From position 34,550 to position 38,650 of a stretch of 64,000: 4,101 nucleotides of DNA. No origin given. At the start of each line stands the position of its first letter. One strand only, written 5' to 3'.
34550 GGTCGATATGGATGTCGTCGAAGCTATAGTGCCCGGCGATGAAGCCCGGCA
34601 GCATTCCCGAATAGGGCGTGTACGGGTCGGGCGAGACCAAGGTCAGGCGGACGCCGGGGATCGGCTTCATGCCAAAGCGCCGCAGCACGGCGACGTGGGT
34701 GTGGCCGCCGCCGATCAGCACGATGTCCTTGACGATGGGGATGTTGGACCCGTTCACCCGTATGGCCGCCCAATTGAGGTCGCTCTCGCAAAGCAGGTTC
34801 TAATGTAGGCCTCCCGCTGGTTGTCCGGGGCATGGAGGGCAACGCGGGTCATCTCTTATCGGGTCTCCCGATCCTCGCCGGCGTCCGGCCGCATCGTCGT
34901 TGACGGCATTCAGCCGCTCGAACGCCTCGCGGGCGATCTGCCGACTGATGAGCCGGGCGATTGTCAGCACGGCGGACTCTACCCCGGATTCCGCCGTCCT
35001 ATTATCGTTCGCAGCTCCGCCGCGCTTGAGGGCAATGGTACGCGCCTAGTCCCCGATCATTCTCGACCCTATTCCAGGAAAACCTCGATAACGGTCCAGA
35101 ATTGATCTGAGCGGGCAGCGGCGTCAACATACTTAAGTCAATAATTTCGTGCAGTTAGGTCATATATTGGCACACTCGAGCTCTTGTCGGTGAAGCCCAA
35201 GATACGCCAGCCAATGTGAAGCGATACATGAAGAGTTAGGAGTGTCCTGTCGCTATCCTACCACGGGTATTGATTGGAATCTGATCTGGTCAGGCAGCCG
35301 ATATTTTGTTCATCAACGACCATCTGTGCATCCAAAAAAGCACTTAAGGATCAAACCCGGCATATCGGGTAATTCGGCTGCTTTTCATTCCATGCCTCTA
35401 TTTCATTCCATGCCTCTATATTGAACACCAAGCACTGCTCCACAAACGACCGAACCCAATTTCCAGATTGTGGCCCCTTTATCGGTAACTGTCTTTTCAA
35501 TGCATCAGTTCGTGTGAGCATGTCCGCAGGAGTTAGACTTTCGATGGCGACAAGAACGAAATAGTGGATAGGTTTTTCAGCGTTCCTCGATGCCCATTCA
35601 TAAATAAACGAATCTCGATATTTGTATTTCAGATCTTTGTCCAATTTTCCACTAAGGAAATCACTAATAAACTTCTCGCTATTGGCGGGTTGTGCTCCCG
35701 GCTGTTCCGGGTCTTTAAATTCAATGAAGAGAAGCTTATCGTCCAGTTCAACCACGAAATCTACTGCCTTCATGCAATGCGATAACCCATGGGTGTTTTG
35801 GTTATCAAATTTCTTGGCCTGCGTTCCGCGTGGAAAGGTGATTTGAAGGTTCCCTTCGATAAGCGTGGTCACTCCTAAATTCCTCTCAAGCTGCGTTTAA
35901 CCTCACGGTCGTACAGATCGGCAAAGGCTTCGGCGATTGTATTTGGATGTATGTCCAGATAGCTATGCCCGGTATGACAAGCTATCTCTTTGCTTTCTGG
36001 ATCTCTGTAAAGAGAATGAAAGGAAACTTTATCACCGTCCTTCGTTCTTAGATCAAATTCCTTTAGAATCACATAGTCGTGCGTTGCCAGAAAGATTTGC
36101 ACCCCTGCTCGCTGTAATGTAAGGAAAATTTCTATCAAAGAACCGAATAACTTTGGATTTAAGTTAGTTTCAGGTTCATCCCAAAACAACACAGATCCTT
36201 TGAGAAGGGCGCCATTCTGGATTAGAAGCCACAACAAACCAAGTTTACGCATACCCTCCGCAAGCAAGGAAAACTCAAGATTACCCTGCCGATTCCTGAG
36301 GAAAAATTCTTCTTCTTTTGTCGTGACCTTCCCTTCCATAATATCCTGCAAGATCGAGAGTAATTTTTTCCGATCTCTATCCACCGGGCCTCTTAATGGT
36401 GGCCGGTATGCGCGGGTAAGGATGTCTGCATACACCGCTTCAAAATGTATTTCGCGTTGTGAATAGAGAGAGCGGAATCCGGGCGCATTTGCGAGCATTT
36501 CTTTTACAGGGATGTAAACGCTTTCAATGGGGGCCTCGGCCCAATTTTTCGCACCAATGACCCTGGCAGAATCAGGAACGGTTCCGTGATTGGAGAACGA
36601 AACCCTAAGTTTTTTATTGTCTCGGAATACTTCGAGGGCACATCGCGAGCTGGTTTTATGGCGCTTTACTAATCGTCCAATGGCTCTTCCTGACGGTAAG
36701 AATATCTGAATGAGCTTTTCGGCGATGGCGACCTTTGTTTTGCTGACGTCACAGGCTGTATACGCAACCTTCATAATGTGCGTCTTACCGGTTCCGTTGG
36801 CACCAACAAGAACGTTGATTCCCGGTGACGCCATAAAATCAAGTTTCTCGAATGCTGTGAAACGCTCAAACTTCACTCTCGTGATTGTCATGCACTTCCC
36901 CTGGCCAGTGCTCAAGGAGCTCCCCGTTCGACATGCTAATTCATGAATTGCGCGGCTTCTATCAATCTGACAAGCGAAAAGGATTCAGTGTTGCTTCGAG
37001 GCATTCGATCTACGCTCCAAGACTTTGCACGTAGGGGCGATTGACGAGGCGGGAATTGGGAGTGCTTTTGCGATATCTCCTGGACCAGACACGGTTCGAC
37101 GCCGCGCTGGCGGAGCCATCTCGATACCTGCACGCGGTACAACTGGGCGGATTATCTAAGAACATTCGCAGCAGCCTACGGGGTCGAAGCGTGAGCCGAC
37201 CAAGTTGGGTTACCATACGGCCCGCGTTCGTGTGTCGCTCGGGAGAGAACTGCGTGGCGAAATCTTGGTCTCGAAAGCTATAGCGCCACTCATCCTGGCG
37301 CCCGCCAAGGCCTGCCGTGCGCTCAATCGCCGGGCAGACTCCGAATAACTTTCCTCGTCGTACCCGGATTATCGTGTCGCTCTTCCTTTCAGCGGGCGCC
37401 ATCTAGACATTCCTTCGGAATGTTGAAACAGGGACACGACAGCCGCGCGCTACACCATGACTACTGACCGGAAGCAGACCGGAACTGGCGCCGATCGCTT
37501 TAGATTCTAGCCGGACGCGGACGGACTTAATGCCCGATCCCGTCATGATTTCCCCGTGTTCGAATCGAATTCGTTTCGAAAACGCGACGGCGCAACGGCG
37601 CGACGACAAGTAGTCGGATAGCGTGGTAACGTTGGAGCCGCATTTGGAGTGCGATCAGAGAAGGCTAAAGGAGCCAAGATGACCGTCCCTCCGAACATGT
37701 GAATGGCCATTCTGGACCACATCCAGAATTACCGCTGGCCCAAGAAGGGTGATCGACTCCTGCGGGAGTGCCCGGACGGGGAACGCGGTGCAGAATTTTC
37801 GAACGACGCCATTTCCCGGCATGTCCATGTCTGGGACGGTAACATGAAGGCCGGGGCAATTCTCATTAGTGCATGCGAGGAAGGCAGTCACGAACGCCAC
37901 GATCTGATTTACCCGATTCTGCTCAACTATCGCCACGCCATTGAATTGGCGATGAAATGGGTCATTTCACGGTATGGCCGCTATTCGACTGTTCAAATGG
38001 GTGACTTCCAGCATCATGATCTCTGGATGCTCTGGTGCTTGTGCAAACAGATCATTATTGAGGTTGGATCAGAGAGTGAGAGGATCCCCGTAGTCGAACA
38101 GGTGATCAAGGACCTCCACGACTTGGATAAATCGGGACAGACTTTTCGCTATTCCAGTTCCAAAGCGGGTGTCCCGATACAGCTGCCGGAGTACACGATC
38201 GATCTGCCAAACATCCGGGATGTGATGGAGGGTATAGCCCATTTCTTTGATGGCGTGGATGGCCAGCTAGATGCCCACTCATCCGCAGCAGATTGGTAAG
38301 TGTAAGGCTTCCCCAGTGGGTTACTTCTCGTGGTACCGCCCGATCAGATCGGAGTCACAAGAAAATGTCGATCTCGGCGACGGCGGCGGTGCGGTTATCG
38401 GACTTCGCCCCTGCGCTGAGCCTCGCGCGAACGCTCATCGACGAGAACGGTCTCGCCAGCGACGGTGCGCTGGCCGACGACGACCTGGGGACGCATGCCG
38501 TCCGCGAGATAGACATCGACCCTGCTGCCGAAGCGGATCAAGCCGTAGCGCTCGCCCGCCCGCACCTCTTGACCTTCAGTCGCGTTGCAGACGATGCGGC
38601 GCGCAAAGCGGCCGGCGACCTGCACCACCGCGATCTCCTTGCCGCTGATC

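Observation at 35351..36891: Tightly coupled stand-alone ABC-type ATPase + PD-(D/E)xK-like protein in a low-GC islet: candidate uncharacterised ATPase-nuclease (defence-type) module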

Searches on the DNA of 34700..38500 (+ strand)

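Call 34: search_rna_families(source=window, start=34700, end=38500, threshold=evalue, max_evalue=1)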
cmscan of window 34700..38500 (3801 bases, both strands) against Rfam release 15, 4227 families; matches with E-value up to 1: 0.
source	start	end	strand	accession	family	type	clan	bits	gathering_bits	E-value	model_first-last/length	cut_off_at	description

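Call 69: search_dna_similar(query=window:34812-38370:+, collection=plasmids, mode=distant, max_rows=10)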
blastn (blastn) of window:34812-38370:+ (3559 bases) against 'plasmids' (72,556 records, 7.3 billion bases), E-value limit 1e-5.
No match.

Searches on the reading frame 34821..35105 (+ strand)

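Call 24: search_protein_families(library=pfam, proteins=[window:34821-35105:+], max_evalue=1)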
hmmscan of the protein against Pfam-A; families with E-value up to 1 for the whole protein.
window:34821-35105:+ (94 aa): 1 family
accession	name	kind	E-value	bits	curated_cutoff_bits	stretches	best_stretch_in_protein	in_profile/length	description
PF02786.22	CPSase_L_D2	-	0.18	11.8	19.8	1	60-81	40-61/211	Carbamoyl-phosphate synthase L chain, ATP binding domain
